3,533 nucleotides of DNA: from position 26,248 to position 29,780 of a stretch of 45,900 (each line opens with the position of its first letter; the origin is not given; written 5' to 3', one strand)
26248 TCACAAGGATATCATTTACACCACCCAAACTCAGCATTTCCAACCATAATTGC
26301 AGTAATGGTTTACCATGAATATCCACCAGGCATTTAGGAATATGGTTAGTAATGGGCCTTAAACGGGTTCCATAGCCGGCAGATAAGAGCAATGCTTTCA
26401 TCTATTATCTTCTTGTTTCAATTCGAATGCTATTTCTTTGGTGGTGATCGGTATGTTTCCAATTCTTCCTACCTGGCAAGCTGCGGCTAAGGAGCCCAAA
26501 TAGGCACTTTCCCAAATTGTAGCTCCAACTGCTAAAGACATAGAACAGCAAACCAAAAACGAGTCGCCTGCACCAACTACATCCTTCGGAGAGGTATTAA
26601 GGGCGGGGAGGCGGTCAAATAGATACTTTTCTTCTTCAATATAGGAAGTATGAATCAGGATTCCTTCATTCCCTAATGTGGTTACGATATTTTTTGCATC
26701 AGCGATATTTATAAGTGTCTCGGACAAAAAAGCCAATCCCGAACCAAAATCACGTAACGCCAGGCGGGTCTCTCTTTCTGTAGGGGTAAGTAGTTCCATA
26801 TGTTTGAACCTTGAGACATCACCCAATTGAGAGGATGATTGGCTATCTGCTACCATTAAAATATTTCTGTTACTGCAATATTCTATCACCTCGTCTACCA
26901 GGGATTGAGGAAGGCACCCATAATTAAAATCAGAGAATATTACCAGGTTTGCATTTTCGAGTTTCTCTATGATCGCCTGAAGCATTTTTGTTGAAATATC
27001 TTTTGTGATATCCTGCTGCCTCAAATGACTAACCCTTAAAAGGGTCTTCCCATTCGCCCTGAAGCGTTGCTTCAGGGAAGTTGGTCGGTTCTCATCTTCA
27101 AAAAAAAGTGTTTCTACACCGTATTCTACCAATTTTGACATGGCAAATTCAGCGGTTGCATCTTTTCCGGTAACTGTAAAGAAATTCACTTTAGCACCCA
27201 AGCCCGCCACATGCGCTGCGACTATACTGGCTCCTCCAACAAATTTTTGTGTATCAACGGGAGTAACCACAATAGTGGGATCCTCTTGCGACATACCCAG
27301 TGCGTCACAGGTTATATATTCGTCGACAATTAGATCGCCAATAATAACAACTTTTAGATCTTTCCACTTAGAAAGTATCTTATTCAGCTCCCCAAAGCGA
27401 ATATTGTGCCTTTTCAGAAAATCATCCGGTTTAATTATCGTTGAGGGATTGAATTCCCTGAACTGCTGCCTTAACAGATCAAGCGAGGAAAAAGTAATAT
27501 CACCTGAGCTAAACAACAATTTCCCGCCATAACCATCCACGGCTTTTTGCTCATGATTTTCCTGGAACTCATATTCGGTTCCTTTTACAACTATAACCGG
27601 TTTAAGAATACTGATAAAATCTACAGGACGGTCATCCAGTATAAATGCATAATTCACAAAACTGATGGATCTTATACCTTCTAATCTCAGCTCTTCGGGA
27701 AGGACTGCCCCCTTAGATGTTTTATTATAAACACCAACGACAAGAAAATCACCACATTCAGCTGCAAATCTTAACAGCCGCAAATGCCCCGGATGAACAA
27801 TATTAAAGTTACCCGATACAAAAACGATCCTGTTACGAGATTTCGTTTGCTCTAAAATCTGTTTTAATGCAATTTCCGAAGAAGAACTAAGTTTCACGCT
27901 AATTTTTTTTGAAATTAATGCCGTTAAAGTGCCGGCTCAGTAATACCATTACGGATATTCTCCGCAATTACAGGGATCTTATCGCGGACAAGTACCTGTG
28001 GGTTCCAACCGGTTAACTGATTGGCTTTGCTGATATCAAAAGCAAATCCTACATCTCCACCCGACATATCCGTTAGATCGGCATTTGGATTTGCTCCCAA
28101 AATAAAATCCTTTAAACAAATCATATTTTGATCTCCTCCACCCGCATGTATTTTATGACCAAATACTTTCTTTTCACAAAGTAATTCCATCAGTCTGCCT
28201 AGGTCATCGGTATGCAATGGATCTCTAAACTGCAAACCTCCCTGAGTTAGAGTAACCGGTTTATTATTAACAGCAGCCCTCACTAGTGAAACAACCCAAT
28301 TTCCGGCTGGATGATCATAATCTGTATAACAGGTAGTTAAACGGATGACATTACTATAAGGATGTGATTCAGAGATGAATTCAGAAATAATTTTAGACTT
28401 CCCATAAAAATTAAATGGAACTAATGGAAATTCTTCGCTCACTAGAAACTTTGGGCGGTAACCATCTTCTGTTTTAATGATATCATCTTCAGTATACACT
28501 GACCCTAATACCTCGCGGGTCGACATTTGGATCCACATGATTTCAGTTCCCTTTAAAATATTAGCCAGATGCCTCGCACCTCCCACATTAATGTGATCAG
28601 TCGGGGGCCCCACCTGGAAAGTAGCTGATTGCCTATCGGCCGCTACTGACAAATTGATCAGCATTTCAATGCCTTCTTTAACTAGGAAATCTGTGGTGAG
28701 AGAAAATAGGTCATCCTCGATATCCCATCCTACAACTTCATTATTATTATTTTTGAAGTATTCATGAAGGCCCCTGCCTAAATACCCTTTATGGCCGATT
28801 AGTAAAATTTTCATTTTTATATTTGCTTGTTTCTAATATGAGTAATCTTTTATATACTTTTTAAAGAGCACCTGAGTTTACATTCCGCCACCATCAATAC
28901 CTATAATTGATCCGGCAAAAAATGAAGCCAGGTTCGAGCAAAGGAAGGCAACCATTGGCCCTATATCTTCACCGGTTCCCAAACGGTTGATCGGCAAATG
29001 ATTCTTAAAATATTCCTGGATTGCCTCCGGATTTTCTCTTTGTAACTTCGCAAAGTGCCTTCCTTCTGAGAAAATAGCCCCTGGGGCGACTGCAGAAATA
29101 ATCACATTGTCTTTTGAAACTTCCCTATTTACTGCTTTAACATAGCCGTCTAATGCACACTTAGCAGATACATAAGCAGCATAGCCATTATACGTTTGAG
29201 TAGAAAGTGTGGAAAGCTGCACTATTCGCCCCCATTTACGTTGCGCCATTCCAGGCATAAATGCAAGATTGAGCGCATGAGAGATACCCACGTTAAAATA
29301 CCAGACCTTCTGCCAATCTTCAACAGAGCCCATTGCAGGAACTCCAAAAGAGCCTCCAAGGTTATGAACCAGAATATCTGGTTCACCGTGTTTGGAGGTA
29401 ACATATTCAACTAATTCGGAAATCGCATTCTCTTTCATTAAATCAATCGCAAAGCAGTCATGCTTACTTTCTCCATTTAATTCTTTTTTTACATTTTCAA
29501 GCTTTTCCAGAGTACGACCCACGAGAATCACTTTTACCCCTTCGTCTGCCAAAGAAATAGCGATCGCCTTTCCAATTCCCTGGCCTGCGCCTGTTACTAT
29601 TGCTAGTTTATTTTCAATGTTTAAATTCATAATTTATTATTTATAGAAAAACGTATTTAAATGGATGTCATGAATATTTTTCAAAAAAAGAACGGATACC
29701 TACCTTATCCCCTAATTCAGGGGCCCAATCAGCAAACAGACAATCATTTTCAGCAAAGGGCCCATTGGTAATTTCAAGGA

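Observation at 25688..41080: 15-kb sugar-nucleotide tailoring block that matches no characterised pathway I can name: a candidate route to a C-/O-methylated deoxy higher-carbon or branched sugar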

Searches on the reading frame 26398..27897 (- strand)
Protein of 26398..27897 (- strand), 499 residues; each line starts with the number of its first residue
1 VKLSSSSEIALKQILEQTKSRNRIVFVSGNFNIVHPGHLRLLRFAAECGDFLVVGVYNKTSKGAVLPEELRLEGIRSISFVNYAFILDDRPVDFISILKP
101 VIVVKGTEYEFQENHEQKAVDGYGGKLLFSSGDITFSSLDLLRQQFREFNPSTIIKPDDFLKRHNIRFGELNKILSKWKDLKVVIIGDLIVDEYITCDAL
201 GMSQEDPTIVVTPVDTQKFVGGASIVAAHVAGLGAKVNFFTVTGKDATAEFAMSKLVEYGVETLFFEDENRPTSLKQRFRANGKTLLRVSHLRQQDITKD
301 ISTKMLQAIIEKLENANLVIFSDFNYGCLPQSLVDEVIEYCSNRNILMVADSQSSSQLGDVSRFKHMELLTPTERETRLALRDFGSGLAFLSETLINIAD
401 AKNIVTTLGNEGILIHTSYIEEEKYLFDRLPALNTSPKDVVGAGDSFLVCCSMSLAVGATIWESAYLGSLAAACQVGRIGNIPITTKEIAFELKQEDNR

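Call 5: search_protein_families(library=pfam, proteins=[window:26398-27897:-])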
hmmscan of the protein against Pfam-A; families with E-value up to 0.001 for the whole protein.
window:26398-27897:- (499 aa): 2 families
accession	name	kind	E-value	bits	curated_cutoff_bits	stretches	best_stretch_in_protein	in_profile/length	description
PF00294.29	PfkB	-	9.4e-26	91.3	25.8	1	182-482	3-296/302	pfkB family carbohydrate kinase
PF01467.32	CTP_transf_like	-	2.8e-11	44.2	21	1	27-116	2-98/133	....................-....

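Call 6: find_encoding_contigs(protein=window:26398-27897:-, flank=10000, max_places=6)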
Protein window:26398-27897:- (499 aa): 23 contigs read that carry it; 3 places shown.
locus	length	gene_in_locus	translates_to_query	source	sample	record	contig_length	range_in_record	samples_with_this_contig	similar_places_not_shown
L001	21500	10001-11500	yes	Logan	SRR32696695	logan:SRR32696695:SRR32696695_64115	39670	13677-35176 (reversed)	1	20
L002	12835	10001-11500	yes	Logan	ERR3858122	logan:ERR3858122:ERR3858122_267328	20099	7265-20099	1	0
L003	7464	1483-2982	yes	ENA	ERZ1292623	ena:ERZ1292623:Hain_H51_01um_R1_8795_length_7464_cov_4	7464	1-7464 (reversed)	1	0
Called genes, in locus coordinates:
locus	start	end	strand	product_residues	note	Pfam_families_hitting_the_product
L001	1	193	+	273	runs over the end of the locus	PF00456:Transketolase_N, PF13292:DXP_synthase_N (weak), PF00676:E1_dh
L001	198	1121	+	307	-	PF02779:Transket_pyr, PF22613:Transketolase_C_1 (faint), PF02780:Transketolase_C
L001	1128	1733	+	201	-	-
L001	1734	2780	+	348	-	PF01636:APH (faint)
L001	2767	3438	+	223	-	PF02353:CMAS (weak), PF13489:Methyltransf_23, PF01209:Ubie_methyltran, PF05175:MTS (weak), PF13847:Methyltransf_31, PF08241:Methyltransf_11, PF08242:Methyltransf_12, PF13649:Methyltransf_25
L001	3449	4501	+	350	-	PF08240:ADH_N, PF13602:ADH_zinc_N_2 (faint), PF16912:Glu_dehyd_C (weak), PF00107:ADH_zinc_N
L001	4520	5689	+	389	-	PF08421:Methyltransf_13, PF13489:Methyltransf_23, PF08484:Methyltransf_14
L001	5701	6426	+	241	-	PF00106:adh_short, PF08659:KR (weak), PF13561:adh_short_C2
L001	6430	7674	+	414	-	PF08421:Methyltransf_13, PF13489:Methyltransf_23, PF08241:Methyltransf_11, PF08242:Methyltransf_12, PF13649:Methyltransf_25 (faint), PF08484:Methyltransf_14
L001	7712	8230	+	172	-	PF19480:DUF6016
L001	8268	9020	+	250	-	PF00106:adh_short, PF13561:adh_short_C2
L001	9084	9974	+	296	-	PF01370:Epimerase, PF04321:RmlD_sub_bind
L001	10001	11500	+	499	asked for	PF01467:CTP_transf_like, PF00294:PfkB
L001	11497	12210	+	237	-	PF00483:NTP_transferase, PF12804:NTP_transf_3 (weak)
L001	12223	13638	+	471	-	-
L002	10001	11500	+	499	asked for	PF01467:CTP_transf_like, PF00294:PfkB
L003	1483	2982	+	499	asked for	PF01467:CTP_transf_like, PF00294:PfkB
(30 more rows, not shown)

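Call 8: search_protein_families(library=ncbifam, proteins=[window:26398-27897:-], max_evalue=0.00001)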
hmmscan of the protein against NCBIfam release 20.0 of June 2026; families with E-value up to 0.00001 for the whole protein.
window:26398-27897:- (499 aa): 10 families
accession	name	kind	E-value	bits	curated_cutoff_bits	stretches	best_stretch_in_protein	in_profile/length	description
TIGR02198.1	rfaE_dom_I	equivalog_domain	1.4e-57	195.2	345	1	176-490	3-311/315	D-glycero-beta-D-manno-heptose-7-phosphate kinase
NF008454.0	PRK11316.1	equivalog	2.3e-49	168.3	521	2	174-496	4-315/475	bifunctional D-glycero-beta-D-manno-heptose-7-phosphate kinase/D-glycero-beta-D-manno-heptose 1-phosphate adenylyltransferase HldE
TIGR02199.1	rfaE_dom_II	equivalog_domain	2e-19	69.8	181.5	1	17-129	5-126/144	D-glycero-beta-D-manno-heptose 1-phosphate adenylyltransferase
TIGR02152.1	D_ribokin_bact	equivalog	4.5e-15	55.8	299.65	1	183-481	1-286/298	ribokinase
TIGR00125.1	cyt_tran_rel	domain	5.1e-13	49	27.7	1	24-81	1-62/65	adenylyltransferase/cytidyltransferase family protein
TIGR04382.1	myo_inos_iolC_N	equivalog_domain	2.8e-09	36.7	300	0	217-267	30-81/309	5-dehydro-2-deoxygluconokinase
TIGR03168.1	1-PFK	subfamily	1.1e-07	31.1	216.4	1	217-474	31-280/305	hexose kinase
NF041134.1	R1P_kin_Thcocales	equivalog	7.8e-07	28.8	500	1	219-481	36-268/291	ADP-dependent ribose-1-phosphate kinase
TIGR03828.1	pfkB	equivalog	1.3e-06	27.7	292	1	217-467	31-273/305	1-phosphofructokinase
NF007632.0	PRK10294.1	equivalog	3e-06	26.7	353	1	226-472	44-283/310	6-phosphofructokinase II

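Call 12: find_homologous_proteins(query=window:26398-27897:-, max_evalue=1e-20)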
Query window:26398-27897:- (499 aa): 7065 proteins with E <= 1e-20 among 8000 candidates; the best 120 are listed.
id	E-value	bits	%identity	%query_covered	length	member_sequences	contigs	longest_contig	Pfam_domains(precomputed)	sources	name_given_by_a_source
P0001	0.0e+0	1067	96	100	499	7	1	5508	PF01467.33,PF00294.30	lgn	-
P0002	2.1e-249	846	78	99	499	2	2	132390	PF01467.33,PF00294.30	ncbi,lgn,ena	-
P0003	3.5e-246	835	77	99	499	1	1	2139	PF01467.33,PF00294.30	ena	-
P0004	2.8e-245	832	76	99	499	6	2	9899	PF01467.33,PF00294.30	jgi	jgi:rfaE bifunctional protein kinase chain/domain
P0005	1.6e-243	826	76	98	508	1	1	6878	PF01467.33,PF00294.30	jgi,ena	-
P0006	8.2e-241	818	74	99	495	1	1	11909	PF01467.33,PF00294.30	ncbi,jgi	jgi:rfaE bifunctional protein kinase chain/domain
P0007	2.0e-239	813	75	99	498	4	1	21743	PF01467.33,PF00294.30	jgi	-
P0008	2.2e-227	773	70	99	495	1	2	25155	PF01467.33,PF00294.30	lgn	-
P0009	4.2e-220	749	68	98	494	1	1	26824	PF01467.33,PF00294.30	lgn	-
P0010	6.9e-220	749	68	98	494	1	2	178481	PF01467.33,PF00294.30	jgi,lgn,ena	-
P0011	1.2e-218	744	68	98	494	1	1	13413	PF01467.33,PF00294.30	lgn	-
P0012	2.7e-218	743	67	98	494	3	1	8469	PF01467.33,PF00294.30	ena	-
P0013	3.6e-218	743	67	98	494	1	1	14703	PF01467.33,PF00294.30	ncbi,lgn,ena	-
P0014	3.1e-212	723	66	99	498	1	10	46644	PF01467.33,PF00294.30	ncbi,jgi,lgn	jgi:rfaE bifunctional protein kinase chain/domain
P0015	1.0e-210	718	66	99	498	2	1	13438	PF01467.33,PF00294.30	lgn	-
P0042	1.6e-193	662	61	97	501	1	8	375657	PF01467.33,PF00294.30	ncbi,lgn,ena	-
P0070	4.6e-191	654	60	98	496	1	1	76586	PF01467.33,PF00294.30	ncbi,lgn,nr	ncbi:MAG: rfaE [Herbaspirillum sp.]|nr:rfaE [Herbaspirillum sp.]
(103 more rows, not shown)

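Call 13: find_encoding_contigs(protein=P0042, flank=10000, max_places=2)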
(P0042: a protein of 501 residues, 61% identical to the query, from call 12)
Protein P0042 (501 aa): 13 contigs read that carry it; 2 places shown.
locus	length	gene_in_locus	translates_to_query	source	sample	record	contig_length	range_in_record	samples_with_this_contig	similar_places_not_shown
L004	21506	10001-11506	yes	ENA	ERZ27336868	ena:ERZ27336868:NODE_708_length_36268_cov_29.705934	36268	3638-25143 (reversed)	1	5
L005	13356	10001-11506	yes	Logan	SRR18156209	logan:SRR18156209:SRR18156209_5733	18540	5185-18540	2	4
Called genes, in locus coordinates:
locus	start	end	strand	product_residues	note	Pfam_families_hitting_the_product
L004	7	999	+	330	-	PF01370:Epimerase, PF04321:RmlD_sub_bind, PF16363:GDP_Man_Dehyd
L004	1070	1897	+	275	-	PF00456:Transketolase_N, PF13292:DXP_synthase_N (weak), PF00676:E1_dh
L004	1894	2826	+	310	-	PF02779:Transket_pyr, PF02780:Transketolase_C, PF22613:Transketolase_C_1 (weak)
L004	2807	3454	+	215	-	-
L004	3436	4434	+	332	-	PF01636:APH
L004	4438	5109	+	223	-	PF13489:Methyltransf_23, PF01209:Ubie_methyltran, PF05175:MTS (weak), PF07021:MetW, PF13847:Methyltransf_31, PF08241:Methyltransf_11, PF08242:Methyltransf_12, PF13649:Methyltransf_25, +1 more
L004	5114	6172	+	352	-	PF08240:ADH_N, PF16912:Glu_dehyd_C (weak), PF00107:ADH_zinc_N, PF13602:ADH_zinc_N_2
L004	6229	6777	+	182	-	PF19480:DUF6016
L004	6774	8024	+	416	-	PF08421:Methyltransf_13, PF13489:Methyltransf_23, PF08242:Methyltransf_12 (weak), PF08484:Methyltransf_14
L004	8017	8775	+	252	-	PF00106:adh_short, PF08659:KR (faint), PF13561:adh_short_C2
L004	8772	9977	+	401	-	PF13489:Methyltransf_23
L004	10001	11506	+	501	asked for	PF01467:CTP_transf_like, PF00294:PfkB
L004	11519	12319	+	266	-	PF00483:NTP_transferase, PF12804:NTP_transf_3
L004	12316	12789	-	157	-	PF08982:AtaL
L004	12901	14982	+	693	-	PF00580:UvrD-helicase, PF13245:AAA_19, PF01443:Viral_helicase1 (faint), PF13361:UvrD_C, PF13538:UvrD_C_2 (faint)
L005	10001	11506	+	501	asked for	PF01467:CTP_transf_like, PF00294:PfkB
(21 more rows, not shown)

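Call 14: find_encoding_contigs(protein=P0002, flank=10000, max_places=2)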
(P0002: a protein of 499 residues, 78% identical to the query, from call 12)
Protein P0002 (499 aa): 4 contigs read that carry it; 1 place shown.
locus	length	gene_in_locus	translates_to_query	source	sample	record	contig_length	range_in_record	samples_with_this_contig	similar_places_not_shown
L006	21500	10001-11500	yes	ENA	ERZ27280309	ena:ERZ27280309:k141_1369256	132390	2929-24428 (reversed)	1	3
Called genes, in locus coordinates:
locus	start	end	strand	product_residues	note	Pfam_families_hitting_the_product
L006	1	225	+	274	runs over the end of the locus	PF00456:Transketolase_N, PF13292:DXP_synthase_N (weak), PF00676:E1_dh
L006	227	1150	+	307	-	PF02779:Transket_pyr, PF22613:Transketolase_C_1 (faint), PF02780:Transketolase_C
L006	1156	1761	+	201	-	-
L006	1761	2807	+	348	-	PF01636:APH (weak)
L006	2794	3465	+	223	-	PF02353:CMAS (weak), PF13489:Methyltransf_23, PF01209:Ubie_methyltran, PF05175:MTS (weak), PF13847:Methyltransf_31, PF08241:Methyltransf_11, PF08242:Methyltransf_12, PF13649:Methyltransf_25, +1 more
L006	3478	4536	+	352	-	PF08240:ADH_N, PF16912:Glu_dehyd_C, PF00107:ADH_zinc_N, PF13602:ADH_zinc_N_2 (weak)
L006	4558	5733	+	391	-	PF08421:Methyltransf_13, PF13489:Methyltransf_23, PF08484:Methyltransf_14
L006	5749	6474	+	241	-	PF00106:adh_short, PF13561:adh_short_C2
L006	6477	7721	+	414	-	PF08421:Methyltransf_13, PF13489:Methyltransf_23, PF08241:Methyltransf_11 (weak), PF08242:Methyltransf_12, PF13649:Methyltransf_25 (weak), PF08484:Methyltransf_14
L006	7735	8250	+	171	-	PF19480:DUF6016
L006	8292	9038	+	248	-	PF00106:adh_short, PF13561:adh_short_C2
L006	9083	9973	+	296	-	PF01370:Epimerase, PF04321:RmlD_sub_bind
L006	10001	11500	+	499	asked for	PF01467:CTP_transf_like, PF00294:PfkB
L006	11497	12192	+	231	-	PF00483:NTP_transferase, PF12804:NTP_transf_3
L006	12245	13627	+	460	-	-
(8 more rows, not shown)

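Call 15: find_encoding_contigs(protein=P0070, flank=10000, max_places=2)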
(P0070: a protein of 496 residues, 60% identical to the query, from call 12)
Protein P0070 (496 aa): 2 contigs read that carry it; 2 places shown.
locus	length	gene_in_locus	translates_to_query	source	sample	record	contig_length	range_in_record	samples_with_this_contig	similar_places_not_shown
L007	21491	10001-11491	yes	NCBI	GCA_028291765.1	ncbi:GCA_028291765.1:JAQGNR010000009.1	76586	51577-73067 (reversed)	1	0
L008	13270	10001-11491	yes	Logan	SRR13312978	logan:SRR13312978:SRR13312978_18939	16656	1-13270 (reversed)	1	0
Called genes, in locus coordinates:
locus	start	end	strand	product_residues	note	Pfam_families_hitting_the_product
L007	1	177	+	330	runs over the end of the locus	PF01370:Epimerase, PF04321:RmlD_sub_bind, PF16363:GDP_Man_Dehyd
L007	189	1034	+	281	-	PF13292:DXP_synthase_N, PF00456:Transketolase_N, PF00676:E1_dh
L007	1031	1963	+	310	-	PF02779:Transket_pyr, PF02780:Transketolase_C, PF22613:Transketolase_C_1 (weak)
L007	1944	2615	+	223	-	-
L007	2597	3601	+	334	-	PF01636:APH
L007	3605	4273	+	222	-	PF13489:Methyltransf_23, PF01209:Ubie_methyltran, PF05175:MTS (weak), PF07021:MetW, PF13847:Methyltransf_31, PF08241:Methyltransf_11, PF08242:Methyltransf_12, PF13649:Methyltransf_25, +1 more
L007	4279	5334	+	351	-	PF08240:ADH_N, PF16912:Glu_dehyd_C (weak), PF00107:ADH_zinc_N, PF13602:ADH_zinc_N_2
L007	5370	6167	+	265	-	PF05721:PhyH (weak)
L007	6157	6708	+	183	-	PF19480:DUF6016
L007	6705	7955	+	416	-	PF08421:Methyltransf_13, PF13489:Methyltransf_23, PF08242:Methyltransf_12 (weak), PF08484:Methyltransf_14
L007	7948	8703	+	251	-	PF00106:adh_short, PF13561:adh_short_C2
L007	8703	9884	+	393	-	PF13489:Methyltransf_23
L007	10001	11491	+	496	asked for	PF01467:CTP_transf_like, PF00294:PfkB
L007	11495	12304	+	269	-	PF00483:NTP_transferase, PF12804:NTP_transf_3 (weak)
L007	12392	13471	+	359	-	PF01073:3Beta_HSD, PF01370:Epimerase, PF02719:Polysacc_synt_2, PF04321:RmlD_sub_bind, PF16363:GDP_Man_Dehyd, PF07993:NAD_binding_4 (weak)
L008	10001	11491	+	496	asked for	PF01467:CTP_transf_like, PF00294:PfkB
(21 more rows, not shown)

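Call 34: search_solved_structures(query=window:26398-27897:-, max_evalue=1e-8)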
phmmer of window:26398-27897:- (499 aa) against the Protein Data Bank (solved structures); distinct sequences matched with E-value up to 1e-8: 1.
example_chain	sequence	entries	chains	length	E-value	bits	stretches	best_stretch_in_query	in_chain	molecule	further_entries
4e84_A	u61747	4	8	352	2.8e-14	55.8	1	182-487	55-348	D-beta-D-heptose 7-phosphate kinase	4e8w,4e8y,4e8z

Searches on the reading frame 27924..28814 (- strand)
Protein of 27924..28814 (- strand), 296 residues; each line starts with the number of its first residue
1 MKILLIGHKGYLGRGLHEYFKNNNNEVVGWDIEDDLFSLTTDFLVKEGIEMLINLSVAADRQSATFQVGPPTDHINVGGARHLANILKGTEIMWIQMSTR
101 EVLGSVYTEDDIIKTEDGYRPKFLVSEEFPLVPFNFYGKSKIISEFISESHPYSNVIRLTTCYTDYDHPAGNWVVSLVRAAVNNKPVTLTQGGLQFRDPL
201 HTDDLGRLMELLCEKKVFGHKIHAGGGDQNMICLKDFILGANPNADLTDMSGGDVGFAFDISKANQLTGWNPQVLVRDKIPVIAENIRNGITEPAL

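Call 5: search_protein_families(library=pfam, proteins=[window:27924-28814:-])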
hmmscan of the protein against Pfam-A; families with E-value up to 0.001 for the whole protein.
window:27924-28814:- (296 aa): 3 families
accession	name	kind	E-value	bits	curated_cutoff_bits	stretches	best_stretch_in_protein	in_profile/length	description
PF01370.27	Epimerase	-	9.6e-13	48.5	20.9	1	3-217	1-229/240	NAD dependent epimerase/dehydratase family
PF04321.23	RmlD_sub_bind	-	1.5e-12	47.6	27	1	1-217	1-201/287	RmlD substrate binding domain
PF16363.11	GDP_Man_Dehyd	-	0.0003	20.8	27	0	72-226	98-250/332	GDP-mannose 4,6 dehydratase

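Call 8: search_protein_families(library=ncbifam, proteins=[window:27924-28814:-], max_evalue=0.00001)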
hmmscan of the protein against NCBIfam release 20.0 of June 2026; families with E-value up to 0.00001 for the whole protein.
window:27924-28814:- (296 aa): 2 families
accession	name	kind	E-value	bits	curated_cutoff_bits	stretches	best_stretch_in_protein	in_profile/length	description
TIGR01214.1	rmlD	equivalog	1.2e-08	34.4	224.05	1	2-219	1-203/285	dTDP-4-dehydrorhamnose reductase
TIGR01181.1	dTDP_gluc_dehyt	equivalog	1.6e-08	34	365.1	1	43-278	68-302/321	dTDP-glucose 4,6-dehydratase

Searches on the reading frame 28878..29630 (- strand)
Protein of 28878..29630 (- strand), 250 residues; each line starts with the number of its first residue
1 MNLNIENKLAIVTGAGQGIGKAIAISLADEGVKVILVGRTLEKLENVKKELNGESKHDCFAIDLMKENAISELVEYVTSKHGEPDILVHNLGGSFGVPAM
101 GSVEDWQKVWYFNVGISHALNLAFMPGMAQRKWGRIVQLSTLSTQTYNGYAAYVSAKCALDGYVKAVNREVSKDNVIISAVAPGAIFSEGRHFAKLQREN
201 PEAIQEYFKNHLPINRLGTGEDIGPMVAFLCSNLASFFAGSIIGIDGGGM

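Call 5: search_protein_families(library=pfam, proteins=[window:28878-29630:-])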
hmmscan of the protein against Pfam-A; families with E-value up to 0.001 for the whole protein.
window:28878-29630:- (250 aa): 3 families
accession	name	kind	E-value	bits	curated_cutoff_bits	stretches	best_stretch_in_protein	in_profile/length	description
PF13561.12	adh_short_C2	-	1.8e-38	132.9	27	1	14-248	1-234/236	Enoyl-(Acyl carrier protein) reductase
PF00106.31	adh_short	-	2.5e-37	128.7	26.6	1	8-189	1-185/195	short chain dehydrogenase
PF01488.26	Shikimate_DH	-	0.00025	21.5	24.3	1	5-57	10-62/138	Shikimate / quinate 5-dehydrogenase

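Call 8: search_protein_families(library=ncbifam, proteins=[window:28878-29630:-], max_evalue=0.00001)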
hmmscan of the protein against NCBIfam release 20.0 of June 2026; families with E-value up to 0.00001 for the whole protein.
window:28878-29630:- (250 aa): 222 families (the best 25 are shown)
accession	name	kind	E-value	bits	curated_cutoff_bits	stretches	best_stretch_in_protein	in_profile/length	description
NF004791.0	PRK06138.1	equivalog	6.4e-45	153.4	312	1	5-248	3-248/252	SDR family oxidoreductase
NF009466.0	PRK12826.1-2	subfamily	8e-43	146.7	222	1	6-248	2-243/248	3-oxoacyl-ACP reductase FabG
NF005559.1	PRK07231.1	subfamily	1.3e-42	146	215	1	5-248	2-246/249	glucose 1-dehydrogenase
TIGR01830.1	3oxo_ACP_reduc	equivalog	3e-42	144.9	297.75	1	10-248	1-237/239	3-oxoacyl-[acyl-carrier-protein] reductase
NF052558.1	MBtsdlDhBudC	equivalog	2.4e-41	142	270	1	6-248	2-240/250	meso-2,3-butanediol dehydrogenase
NF005873.0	PRK07814.1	equivalog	6.4e-41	140.5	346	1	4-248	7-250/263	SDR family oxidoreductase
NF004197.0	PRK05653.1-1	equivalog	1e-40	140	332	1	1-248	1-245/249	3-oxoacyl-ACP reductase FabG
NF009468.0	PRK12826.1-4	equivalog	9.6e-40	136.9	318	1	4-249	4-247/256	SDR family oxidoreductase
NF004198.0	PRK05653.1-3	equivalog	1.8e-39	135.7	296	1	5-248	5-245/248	3-oxoacyl-ACP reductase FabG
NF009464.0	PRK12824.1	subfamily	5.4e-38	131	269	1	7-248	2-241/245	3-oxoacyl-ACP reductase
NF006070.0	PRK08213.1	subfamily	2.5e-37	128.8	279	1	3-248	8-255/259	gluconate 5-dehydrogenase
NF004202.0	PRK05653.2-2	equivalog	1.3e-36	126.5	333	1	4-248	4-246/259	3-oxoacyl-ACP reductase FabG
NF047420.2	EF_P_mod_YmfI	equivalog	3.3e-36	125.2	238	1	10-248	2-234/236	elongation factor P 5-aminopentanone reductase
NF005095.0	PRK06523.1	subfamily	5e-36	124.5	231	1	2-249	5-257/261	oxidoreductase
NF004778.0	PRK06124.1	equivalog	9.6e-36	123.5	303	1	4-248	8-251/256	SDR family oxidoreductase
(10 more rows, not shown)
